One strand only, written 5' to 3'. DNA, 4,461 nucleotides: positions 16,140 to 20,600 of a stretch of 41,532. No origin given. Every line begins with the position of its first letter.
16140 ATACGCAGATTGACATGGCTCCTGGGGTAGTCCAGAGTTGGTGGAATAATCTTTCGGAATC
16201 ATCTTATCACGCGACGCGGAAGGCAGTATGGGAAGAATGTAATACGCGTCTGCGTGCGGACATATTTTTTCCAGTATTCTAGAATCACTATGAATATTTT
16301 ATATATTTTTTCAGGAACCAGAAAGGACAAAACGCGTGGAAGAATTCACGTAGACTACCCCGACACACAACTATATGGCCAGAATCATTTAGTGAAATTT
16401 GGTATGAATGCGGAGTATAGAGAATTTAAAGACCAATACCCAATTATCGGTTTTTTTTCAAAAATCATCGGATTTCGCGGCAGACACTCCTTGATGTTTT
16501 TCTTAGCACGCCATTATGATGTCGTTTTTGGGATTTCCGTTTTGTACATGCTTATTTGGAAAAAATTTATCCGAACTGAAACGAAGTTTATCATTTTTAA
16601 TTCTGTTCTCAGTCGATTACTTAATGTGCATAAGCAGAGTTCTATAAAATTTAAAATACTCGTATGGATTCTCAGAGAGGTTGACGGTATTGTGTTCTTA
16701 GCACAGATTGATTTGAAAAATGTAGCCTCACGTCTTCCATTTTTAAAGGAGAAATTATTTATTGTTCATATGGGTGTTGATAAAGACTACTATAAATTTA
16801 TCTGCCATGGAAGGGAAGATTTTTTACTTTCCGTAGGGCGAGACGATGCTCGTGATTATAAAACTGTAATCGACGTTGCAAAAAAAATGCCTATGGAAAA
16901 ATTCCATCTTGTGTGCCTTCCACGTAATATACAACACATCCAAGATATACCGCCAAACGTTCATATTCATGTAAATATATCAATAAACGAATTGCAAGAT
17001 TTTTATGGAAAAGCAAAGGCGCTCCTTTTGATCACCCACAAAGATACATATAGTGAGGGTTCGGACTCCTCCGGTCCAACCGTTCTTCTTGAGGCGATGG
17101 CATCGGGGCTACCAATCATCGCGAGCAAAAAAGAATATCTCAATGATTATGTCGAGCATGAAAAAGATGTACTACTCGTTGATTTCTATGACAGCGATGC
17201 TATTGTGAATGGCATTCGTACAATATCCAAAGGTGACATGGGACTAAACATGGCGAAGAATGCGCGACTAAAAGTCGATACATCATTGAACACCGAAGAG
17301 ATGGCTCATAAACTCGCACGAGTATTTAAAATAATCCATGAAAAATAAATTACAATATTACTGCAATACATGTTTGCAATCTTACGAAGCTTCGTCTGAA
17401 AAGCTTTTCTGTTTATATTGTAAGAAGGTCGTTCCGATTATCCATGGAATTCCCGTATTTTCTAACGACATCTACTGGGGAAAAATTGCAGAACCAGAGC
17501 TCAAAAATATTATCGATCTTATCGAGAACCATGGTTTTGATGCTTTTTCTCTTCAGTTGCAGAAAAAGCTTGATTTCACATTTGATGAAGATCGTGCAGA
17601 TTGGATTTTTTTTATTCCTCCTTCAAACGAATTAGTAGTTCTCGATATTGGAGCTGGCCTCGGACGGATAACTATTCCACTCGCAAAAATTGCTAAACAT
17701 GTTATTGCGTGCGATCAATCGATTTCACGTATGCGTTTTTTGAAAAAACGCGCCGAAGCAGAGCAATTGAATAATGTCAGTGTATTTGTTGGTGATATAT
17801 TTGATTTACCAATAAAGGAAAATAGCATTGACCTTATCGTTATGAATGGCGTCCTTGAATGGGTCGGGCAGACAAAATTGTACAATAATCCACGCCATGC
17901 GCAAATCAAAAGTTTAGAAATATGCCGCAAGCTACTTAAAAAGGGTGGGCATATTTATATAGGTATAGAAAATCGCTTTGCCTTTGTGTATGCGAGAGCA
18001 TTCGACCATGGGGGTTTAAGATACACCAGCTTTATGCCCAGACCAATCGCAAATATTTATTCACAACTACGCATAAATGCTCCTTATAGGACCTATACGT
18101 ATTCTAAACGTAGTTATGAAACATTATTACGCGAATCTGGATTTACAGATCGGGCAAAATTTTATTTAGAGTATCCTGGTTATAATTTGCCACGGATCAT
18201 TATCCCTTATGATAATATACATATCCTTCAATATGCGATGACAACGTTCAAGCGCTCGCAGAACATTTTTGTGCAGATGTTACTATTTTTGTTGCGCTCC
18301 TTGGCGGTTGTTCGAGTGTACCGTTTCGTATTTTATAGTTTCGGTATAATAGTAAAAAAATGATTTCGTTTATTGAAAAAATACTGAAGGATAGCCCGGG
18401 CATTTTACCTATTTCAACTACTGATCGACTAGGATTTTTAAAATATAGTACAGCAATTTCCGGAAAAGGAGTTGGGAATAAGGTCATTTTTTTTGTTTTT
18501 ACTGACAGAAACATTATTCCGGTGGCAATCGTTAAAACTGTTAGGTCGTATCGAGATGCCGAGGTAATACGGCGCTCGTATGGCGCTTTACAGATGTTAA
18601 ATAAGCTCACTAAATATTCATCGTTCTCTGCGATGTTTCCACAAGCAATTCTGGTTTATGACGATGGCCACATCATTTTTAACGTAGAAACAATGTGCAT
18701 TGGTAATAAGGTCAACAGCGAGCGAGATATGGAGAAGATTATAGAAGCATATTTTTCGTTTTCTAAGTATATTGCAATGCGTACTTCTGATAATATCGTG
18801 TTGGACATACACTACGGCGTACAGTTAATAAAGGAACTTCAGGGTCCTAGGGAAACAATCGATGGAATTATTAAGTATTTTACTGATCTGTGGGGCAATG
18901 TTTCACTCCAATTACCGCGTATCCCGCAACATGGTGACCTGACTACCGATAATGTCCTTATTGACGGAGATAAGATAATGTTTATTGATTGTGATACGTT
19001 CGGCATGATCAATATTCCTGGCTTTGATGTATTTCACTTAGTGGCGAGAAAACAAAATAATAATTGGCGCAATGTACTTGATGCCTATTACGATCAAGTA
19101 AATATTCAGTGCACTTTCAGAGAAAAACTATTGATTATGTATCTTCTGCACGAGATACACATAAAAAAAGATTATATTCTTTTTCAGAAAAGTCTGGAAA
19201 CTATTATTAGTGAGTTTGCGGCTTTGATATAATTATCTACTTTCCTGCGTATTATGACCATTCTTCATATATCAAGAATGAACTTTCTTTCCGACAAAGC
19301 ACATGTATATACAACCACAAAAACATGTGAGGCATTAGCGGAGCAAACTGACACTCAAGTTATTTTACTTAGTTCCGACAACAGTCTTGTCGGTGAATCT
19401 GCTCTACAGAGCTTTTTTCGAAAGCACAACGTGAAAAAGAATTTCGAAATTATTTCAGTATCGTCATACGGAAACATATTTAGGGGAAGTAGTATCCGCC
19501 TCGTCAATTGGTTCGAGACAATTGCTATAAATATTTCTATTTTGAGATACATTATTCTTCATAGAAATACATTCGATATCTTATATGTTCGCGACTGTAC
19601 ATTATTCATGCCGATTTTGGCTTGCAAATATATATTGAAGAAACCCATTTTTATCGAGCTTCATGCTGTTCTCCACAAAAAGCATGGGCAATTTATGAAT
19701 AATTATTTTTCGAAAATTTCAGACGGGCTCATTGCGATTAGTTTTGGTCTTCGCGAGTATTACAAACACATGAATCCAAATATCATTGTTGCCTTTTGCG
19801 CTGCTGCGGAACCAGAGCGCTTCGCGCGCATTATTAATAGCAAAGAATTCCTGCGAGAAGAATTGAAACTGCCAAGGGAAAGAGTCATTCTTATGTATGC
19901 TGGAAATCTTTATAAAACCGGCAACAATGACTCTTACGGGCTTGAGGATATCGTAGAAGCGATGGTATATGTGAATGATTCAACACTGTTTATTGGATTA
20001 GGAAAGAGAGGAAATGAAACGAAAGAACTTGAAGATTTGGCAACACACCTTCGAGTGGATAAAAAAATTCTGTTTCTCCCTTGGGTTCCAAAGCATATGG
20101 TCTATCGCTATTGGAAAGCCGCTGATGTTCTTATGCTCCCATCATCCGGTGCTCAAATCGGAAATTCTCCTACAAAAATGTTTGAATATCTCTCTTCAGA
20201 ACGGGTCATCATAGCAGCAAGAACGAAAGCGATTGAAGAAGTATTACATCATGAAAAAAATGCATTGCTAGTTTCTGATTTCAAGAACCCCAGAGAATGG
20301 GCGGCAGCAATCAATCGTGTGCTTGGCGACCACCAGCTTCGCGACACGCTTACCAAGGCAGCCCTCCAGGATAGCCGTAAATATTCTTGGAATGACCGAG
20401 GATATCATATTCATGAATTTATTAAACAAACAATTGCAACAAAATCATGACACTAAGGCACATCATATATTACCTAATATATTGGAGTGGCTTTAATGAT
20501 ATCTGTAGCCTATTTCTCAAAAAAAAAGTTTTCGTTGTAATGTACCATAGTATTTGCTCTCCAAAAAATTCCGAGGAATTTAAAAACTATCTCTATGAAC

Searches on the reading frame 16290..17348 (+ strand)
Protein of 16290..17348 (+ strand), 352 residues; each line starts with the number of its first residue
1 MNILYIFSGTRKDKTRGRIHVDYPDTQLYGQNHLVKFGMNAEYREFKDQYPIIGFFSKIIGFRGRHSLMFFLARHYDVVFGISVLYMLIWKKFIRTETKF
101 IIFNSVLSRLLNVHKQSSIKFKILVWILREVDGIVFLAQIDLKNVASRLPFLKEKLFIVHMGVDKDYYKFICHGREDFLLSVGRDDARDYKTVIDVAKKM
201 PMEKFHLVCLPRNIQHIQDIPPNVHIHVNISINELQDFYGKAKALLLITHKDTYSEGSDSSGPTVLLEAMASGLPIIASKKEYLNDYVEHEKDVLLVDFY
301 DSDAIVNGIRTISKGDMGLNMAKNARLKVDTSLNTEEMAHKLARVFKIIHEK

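Call 7: search_protein_families(library=pfam, proteins=[window:16290-17348:+], max_evalue=0.01)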
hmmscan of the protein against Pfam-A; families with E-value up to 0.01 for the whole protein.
window:16290-17348:+ (352 aa): 3 families
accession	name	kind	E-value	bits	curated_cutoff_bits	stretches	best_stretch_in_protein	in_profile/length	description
PF00534.26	Glycos_transf_1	-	3e-13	50.1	26.4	1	219-326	70-170/172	Glycosyl transferases group 1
PF13692.12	Glyco_trans_1_4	-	1.6e-10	41.9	27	1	204-312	35-139/142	Glycosyl transferases group 1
PF13524.12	Glyco_trans_1_2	-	0.00011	22.6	25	1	195-341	7-141/144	Glycosyl transferase-like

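Call 17: find_homologous_proteins(query=window:16290-17348:+, max_evalue=0.00001)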
Query window:16290-17348:+ (352 aa): 112 proteins with E <= 0.00001 among 2523 candidates.
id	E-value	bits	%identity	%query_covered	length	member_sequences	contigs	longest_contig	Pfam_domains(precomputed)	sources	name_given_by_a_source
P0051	1.3e-232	789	100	100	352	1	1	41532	PF00534.27,PF13692.13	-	-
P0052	1.1e-139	483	62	100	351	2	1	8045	PF00534.27,PF13524.13,PF13692.13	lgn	-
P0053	9.7e-139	480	61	100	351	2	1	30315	PF00534.27,PF13524.13,PF13692.13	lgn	-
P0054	1.8e-137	476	61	100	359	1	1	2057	PF00534.27,PF13524.13,PF13692.13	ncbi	-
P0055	2.8e-137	475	62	100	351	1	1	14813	PF00534.27,PF13524.13,PF13692.13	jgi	-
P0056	5.2e-136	471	60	100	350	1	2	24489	PF00534.27,PF13524.13,PF13692.13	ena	-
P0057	1.5e-134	466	57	100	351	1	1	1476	PF00534.27,PF13524.13,PF13692.13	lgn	-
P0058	2.8e-134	466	61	100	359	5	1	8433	PF00534.27,PF13524.13,PF13692.13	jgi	jgi:glycosyltransferase involved in cell wall biosynthesis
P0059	7.8e-132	458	61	100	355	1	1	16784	PF00534.27,PF13692.13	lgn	-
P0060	3.1e-130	452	61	99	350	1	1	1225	PF00534.27,PF13692.13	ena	-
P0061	9.3e-130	451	57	100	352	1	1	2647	PF00534.27,PF13524.13,PF13692.13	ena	-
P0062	3.1e-128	446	58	100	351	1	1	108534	PF00534.27,PF13524.13,PF13692.13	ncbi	-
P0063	2.3e-127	443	57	100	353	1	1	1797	PF00534.27,PF13524.13,PF13692.13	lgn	-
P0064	3.3e-127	442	58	100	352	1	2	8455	PF00534.27,PF13524.13,PF13692.13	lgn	-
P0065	6.4e-126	438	57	100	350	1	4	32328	PF00534.27,PF13692.13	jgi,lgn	jgi:glycosyltransferase involved in cell wall biosynthesis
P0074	2.7e-108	380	52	100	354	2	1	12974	PF00534.27,PF13524.13,PF13692.13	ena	-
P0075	6.7e-107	376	49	100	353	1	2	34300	PF00534.27,PF13524.13,PF13692.13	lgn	-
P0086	4.0e-100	353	47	99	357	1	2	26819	PF00534.27,PF13524.13,PF13692.13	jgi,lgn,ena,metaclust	metaclust:\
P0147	2.4e-70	255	40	94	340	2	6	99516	PF00534.27,PF13524.13,PF13439.13,PF13692.13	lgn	-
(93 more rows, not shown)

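Call 19: find_encoding_contigs(protein=P0053, flank=8000, max_places=2)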
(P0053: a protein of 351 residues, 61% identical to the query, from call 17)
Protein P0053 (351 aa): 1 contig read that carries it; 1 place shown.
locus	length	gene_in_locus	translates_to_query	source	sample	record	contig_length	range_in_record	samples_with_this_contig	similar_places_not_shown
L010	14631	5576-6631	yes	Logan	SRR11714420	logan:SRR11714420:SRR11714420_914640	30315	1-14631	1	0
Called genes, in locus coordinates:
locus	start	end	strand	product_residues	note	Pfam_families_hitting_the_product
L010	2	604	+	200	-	?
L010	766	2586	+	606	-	PF13522:GATase_6, PF13537:GATase_7, PF12481:DUF3700 (faint), PF00733:Asn_synthase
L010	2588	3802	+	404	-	PF13692:Glyco_trans_1_4, PF13524:Glyco_trans_1_2 (weak)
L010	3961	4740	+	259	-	PF05050:Methyltransf_21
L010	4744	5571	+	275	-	PF05050:Methyltransf_21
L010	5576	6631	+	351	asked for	PF00534:Glycos_transf_1, PF13692:Glyco_trans_1_4, PF13524:Glyco_trans_1_2 (weak)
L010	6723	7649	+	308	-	PF13489:Methyltransf_23 (weak), PF01209:Ubie_methyltran (weak), PF05175:MTS (weak), PF08241:Methyltransf_11, PF08242:Methyltransf_12, PF13649:Methyltransf_25, PF13847:Methyltransf_31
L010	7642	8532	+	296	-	-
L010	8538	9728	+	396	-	PF00534:Glycos_transf_1, PF13692:Glyco_trans_1_4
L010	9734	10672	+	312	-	PF01522:Polysacc_deac_1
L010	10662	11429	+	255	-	-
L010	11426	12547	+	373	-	PF13439:Glyco_transf_4, PF13579:Glyco_trans_4_4 (weak), PF00534:Glycos_transf_1, PF13692:Glyco_trans_1_4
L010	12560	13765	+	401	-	-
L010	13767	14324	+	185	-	PF08282:Hydrolase_3 (weak)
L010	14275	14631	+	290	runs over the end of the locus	PF08501:Shikimate_dh_N, PF01488:Shikimate_DH, PF03807:F420_oxidored (weak), PF18317:SDH_C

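Call 20: find_encoding_contigs(protein=P0052, flank=8000, max_places=2)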
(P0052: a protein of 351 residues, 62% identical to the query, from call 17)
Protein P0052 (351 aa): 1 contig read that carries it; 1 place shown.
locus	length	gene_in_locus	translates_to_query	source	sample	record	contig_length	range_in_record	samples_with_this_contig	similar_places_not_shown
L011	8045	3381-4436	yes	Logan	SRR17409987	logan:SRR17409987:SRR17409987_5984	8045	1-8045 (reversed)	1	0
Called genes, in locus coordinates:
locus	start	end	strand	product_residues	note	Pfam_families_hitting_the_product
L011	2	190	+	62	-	?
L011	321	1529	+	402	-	PF00534:Glycos_transf_1 (weak), PF13692:Glyco_trans_1_4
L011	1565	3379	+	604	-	PF12481:DUF3700 (faint), PF13522:GATase_6, PF13537:GATase_7, PF00733:Asn_synthase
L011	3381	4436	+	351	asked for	PF00534:Glycos_transf_1, PF13692:Glyco_trans_1_4, PF13524:Glyco_trans_1_2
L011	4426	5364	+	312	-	PF13489:Methyltransf_23, PF01209:Ubie_methyltran, PF02527:GidB, PF05175:MTS, PF13847:Methyltransf_31, PF08241:Methyltransf_11, PF08242:Methyltransf_12, PF13649:Methyltransf_25, +2 more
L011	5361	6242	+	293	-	-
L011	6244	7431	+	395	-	PF00534:Glycos_transf_1, PF13692:Glyco_trans_1_4, PF13524:Glyco_trans_1_2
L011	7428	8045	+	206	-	?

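Call 21: find_encoding_contigs(protein=P0056, flank=8000, max_places=2)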
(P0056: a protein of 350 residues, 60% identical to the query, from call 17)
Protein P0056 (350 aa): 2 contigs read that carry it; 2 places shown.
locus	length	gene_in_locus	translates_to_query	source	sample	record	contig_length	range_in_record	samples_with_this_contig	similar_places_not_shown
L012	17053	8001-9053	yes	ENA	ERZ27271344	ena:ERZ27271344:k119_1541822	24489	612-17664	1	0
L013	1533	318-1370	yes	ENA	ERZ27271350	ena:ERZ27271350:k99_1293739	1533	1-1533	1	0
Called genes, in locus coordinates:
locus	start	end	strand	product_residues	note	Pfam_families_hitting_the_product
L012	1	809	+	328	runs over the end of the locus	PF00106:adh_short (weak), PF01073:3Beta_HSD, PF01370:Epimerase, PF02719:Polysacc_synt_2, PF04321:RmlD_sub_bind, PF16363:GDP_Man_Dehyd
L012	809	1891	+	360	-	PF13439:Glyco_transf_4, PF13579:Glyco_trans_4_4 (weak), PF00534:Glycos_transf_1, PF13692:Glyco_trans_1_4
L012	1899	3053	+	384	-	PF13439:Glyco_transf_4, PF13579:Glyco_trans_4_4 (faint), PF20706:GT4-conflict, PF00534:Glycos_transf_1, PF13692:Glyco_trans_1_4, PF13524:Glyco_trans_1_2 (weak)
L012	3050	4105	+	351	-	PF00534:Glycos_transf_1, PF13692:Glyco_trans_1_4, PF13524:Glyco_trans_1_2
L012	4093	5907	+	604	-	PF13522:GATase_6, PF13537:GATase_7, PF00733:Asn_synthase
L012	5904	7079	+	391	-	PF13579:Glyco_trans_4_4 (faint), PF13692:Glyco_trans_1_4, PF13524:Glyco_trans_1_2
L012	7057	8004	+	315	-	PF05575:V_cholerae_RfbT (weak), PF05050:Methyltransf_21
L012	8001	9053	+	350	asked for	PF00534:Glycos_transf_1, PF13524:Glyco_trans_1_2, PF13692:Glyco_trans_1_4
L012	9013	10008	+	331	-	PF13489:Methyltransf_23 (weak), PF02527:GidB (weak), PF05175:MTS (weak), PF08241:Methyltransf_11, PF08242:Methyltransf_12, PF13649:Methyltransf_25, PF13847:Methyltransf_31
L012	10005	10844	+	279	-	-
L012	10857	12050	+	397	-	PF00534:Glycos_transf_1, PF13692:Glyco_trans_1_4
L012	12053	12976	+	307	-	PF01522:Polysacc_deac_1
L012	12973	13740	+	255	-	-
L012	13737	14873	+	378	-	PF13477:Glyco_trans_4_2 (weak), PF13439:Glyco_transf_4, PF13579:Glyco_trans_4_4, PF00534:Glycos_transf_1, PF13692:Glyco_trans_1_4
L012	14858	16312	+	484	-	PF01380:SIS (weak)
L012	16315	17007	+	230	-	PF00834:Ribul_P_3_epim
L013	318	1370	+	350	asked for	PF00534:Glycos_transf_1, PF13524:Glyco_trans_1_2, PF13692:Glyco_trans_1_4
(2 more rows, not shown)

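Call 33: find_encoding_contigs(protein=P0147, flank=10000, max_places=3)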
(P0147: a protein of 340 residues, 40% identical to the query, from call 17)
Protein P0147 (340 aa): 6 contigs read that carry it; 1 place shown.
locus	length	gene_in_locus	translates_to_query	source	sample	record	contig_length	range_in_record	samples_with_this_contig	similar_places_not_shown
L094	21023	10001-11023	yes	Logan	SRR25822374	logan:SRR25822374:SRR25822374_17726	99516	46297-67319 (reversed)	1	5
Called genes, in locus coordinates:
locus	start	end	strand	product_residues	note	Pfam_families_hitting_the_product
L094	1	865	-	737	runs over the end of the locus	PF04932:Wzy_C, PF14559:TPR_19 (faint)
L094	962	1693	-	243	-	PF00535:Glycos_transf_2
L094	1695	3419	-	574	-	PF03901:Glyco_transf_22 (weak)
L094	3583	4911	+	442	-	PF02397:Bac_transf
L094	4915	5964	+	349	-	PF20706:GT4-conflict (weak), PF00534:Glycos_transf_1, PF13692:Glyco_trans_1_4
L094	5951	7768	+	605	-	PF13522:GATase_6, PF12481:DUF3700, PF13537:GATase_7, PF00733:Asn_synthase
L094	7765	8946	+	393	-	PF13579:Glyco_trans_4_4, PF13692:Glyco_trans_1_4, PF13524:Glyco_trans_1_2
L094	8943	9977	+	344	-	PF03016:Exostosin_GT47, PF24785:RXYLT1_C (weak)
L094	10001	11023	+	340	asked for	PF13439:Glyco_transf_4 (weak), PF00534:Glycos_transf_1, PF13692:Glyco_trans_1_4, PF13524:Glyco_trans_1_2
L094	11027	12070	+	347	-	PF01209:Ubie_methyltran (weak), PF13489:Methyltransf_23, PF08241:Methyltransf_11, PF08242:Methyltransf_12, PF13649:Methyltransf_25, PF13847:Methyltransf_31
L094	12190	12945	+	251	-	PF01636:APH (weak)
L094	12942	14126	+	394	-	PF00534:Glycos_transf_1, PF13692:Glyco_trans_1_4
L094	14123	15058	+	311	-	PF01522:Polysacc_deac_1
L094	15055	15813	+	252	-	-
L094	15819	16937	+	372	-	PF13439:Glyco_transf_4, PF13579:Glyco_trans_4_4 (faint), PF20706:GT4-conflict, PF00534:Glycos_transf_1, PF13692:Glyco_trans_1_4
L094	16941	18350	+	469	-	PF01380:SIS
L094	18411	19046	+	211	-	PF00834:Ribul_P_3_epim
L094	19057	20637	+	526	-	-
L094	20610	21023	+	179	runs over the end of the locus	-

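Call 52: find_encoding_contigs(protein=P0086, flank=9000, max_places=1)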
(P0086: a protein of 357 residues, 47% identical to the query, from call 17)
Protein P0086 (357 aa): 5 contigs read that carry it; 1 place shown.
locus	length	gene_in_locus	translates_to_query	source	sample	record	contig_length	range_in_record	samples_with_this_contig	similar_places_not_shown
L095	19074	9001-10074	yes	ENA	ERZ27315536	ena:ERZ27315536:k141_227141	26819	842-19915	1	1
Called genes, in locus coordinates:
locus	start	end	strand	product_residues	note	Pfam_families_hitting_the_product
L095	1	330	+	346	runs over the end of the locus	PF04055:Radical_SAM, PF13186:SPASM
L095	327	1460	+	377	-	PF13439:Glyco_transf_4, PF13579:Glyco_trans_4_4, PF00534:Glycos_transf_1, PF13692:Glyco_trans_1_4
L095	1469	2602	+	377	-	PF13439:Glyco_transf_4, PF13579:Glyco_trans_4_4, PF00534:Glycos_transf_1, PF13692:Glyco_trans_1_4, PF13524:Glyco_trans_1_2, PF20706:GT4-conflict (faint)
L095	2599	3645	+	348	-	PF00534:Glycos_transf_1, PF13692:Glyco_trans_1_4, PF13524:Glyco_trans_1_2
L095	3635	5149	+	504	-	PF02310:B12-binding, PF04055:Radical_SAM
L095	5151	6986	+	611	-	PF13522:GATase_6, PF13537:GATase_7, PF00733:Asn_synthase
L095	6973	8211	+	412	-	PF00534:Glycos_transf_1, PF13692:Glyco_trans_1_4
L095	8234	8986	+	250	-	PF13489:Methyltransf_23, PF13847:Methyltransf_31 (faint)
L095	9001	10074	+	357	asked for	PF00534:Glycos_transf_1, PF13692:Glyco_trans_1_4 (weak), PF13524:Glyco_trans_1_2 (weak)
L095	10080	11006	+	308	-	PF03848:TehB (weak), PF13489:Methyltransf_23, PF05175:MTS (weak), PF13847:Methyltransf_31, PF08241:Methyltransf_11, PF08242:Methyltransf_12, PF13649:Methyltransf_25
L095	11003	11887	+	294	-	-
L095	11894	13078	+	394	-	PF00534:Glycos_transf_1, PF13692:Glyco_trans_1_4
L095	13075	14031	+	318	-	PF01522:Polysacc_deac_1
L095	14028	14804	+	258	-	-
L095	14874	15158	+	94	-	-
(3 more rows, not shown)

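Call 53: find_encoding_contigs(protein=P0075, flank=9000, max_places=1)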
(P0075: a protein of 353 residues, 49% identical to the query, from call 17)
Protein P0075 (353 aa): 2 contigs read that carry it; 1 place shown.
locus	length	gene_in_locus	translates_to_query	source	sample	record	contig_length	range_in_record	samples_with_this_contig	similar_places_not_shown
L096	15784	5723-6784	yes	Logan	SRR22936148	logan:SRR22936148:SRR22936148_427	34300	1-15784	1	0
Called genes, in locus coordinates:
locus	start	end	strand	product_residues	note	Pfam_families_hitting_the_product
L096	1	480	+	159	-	?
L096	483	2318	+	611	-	PF13522:GATase_6, PF13537:GATase_7, PF00733:Asn_synthase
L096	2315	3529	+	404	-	PF00534:Glycos_transf_1 (weak), PF13692:Glyco_trans_1_4, PF13524:Glyco_trans_1_2 (weak)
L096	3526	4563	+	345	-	PF01909:NTP_transf_2 (weak)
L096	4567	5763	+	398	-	-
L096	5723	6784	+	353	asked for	PF00534:Glycos_transf_1, PF13692:Glyco_trans_1_4 (weak), PF13524:Glyco_trans_1_2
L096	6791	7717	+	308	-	PF03848:TehB (weak), PF13489:Methyltransf_23, PF13847:Methyltransf_31, PF08241:Methyltransf_11, PF08242:Methyltransf_12, PF13649:Methyltransf_25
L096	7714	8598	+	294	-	-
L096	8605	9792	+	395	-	PF00534:Glycos_transf_1, PF13692:Glyco_trans_1_4, PF13524:Glyco_trans_1_2 (weak)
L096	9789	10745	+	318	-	PF01522:Polysacc_deac_1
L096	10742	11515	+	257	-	-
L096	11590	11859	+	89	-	-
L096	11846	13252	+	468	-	-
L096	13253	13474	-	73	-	-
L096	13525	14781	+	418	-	PF00884:Sulfatase (weak)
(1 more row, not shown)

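Call 54: find_encoding_contigs(protein=P0074, flank=9000, max_places=1)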
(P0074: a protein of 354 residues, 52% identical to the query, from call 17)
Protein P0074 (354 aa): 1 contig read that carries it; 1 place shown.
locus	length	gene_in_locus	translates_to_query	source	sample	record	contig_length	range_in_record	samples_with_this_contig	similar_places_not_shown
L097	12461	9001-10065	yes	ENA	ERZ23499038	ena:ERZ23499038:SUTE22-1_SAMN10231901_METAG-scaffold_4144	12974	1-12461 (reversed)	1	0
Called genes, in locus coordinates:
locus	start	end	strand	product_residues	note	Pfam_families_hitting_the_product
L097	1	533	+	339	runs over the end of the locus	PF00534:Glycos_transf_1, PF13692:Glyco_trans_1_4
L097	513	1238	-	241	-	PF00535:Glycos_transf_2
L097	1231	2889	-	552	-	PF13231:PMT_2 (weak), PF02366:PMT (weak)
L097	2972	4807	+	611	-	PF12481:DUF3700 (weak), PF13522:GATase_6, PF13537:GATase_7, PF00733:Asn_synthase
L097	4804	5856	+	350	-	PF03016:Exostosin_GT47, PF24785:RXYLT1_C (weak)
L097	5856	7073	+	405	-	PF13692:Glyco_trans_1_4, PF13524:Glyco_trans_1_2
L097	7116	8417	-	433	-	PF04055:Radical_SAM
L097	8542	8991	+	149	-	PF04138:GtrA_DPMS_TM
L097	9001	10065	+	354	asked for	PF00534:Glycos_transf_1, PF13524:Glyco_trans_1_2, PF13692:Glyco_trans_1_4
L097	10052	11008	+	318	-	PF03848:TehB (weak), PF13489:Methyltransf_23, PF01209:Ubie_methyltran (weak), PF02527:GidB (weak), PF08241:Methyltransf_11, PF08242:Methyltransf_12, PF13649:Methyltransf_25, PF13847:Methyltransf_31, +1 more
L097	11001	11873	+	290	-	-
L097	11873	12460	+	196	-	?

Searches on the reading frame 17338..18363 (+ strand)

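Call 7: search_protein_families(library=pfam, proteins=[window:17338-18363:+], max_evalue=0.01)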
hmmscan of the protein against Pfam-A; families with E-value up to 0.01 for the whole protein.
window:17338-18363:+ (341 aa): 14 families
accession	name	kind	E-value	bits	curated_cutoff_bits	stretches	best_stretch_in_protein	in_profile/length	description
PF13847.12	Methyltransf_31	-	5.6e-16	59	27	1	97-208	3-109/145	Methyltransferase domain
PF08241.18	Methyltransf_11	-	2.6e-15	57.2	21.2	1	102-208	1-95/95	Methyltransferase domain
PF13649.12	Methyltransf_25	-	2.4e-14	54.2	27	1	101-180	1-81/97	Methyltransferase domain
PF08242.18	Methyltransf_12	-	2.5e-11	44.6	30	1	102-206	1-98/98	Methyltransferase domain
PF05175.20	MTS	-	4.8e-08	33.3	23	1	99-174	33-109/170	Methyltransferase small domain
PF13489.12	Methyltransf_23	-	4.4e-07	30.2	27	1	97-271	22-161/164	Methyltransferase domain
PF02475.24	TRM5-TYW2_MTfase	-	1.7e-05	25.2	28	1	97-172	37-113/164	TRM5/TYW2 methyltransferase domain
PF03848.20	TehB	-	2.5e-05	24.2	20.4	1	101-176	34-108/193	Tellurite resistance protein TehB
PF02527.21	GidB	-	2.9e-05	23.9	27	1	96-175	48-127/184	rRNA small subunit methyltransferase G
PF00398.26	RrnaAD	-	4e-05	23.3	24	1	95-162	28-93/263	Ribosomal RNA adenine dimethylase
PF02390.23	Methyltransf_4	-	4.8e-05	23.3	24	1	98-208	2-115/173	Putative methyltransferase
PF01209.24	Ubie_methyltran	-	8.3e-05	22.5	20.1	1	100-270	50-214/233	ubiE/COQ5 methyltransferase family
PF01728.25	FtsJ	-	0.0004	20.8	24.1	1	97-207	21-136/181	FtsJ-like methyltransferase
PF09445.16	Methyltransf_15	-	0.0027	17.7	22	1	100-158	3-62/165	RNA cap guanine-N2 methyltransferase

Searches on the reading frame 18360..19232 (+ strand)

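Call 7: search_protein_families(library=pfam, proteins=[window:18360-19232:+], max_evalue=0.01)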
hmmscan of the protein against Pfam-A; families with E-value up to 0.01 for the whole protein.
window:18360-19232:+ (290 aa): 1 family
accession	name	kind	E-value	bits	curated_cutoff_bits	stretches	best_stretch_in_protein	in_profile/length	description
PF01636.29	APH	-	2.1e-07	31.4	23.2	1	164-242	147-224/239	Phosphotransferase enzyme family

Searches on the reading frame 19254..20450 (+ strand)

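Call 7: search_protein_families(library=pfam, proteins=[window:19254-20450:+], max_evalue=0.01)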
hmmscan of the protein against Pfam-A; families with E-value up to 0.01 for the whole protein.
window:19254-20450:+ (398 aa): 3 families
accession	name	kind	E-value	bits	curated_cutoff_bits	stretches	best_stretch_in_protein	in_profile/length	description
PF13692.12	Glyco_trans_1_4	-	2.9e-16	60.4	27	1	212-359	3-142/142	Glycosyl transferases group 1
PF00534.26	Glycos_transf_1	-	9.9e-16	58.2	26.4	1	197-370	2-169/172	Glycosyl transferases group 1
PF13524.12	Glyco_trans_1_2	-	1.2e-07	32.2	25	1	271-382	28-138/144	Glycosyl transferase-like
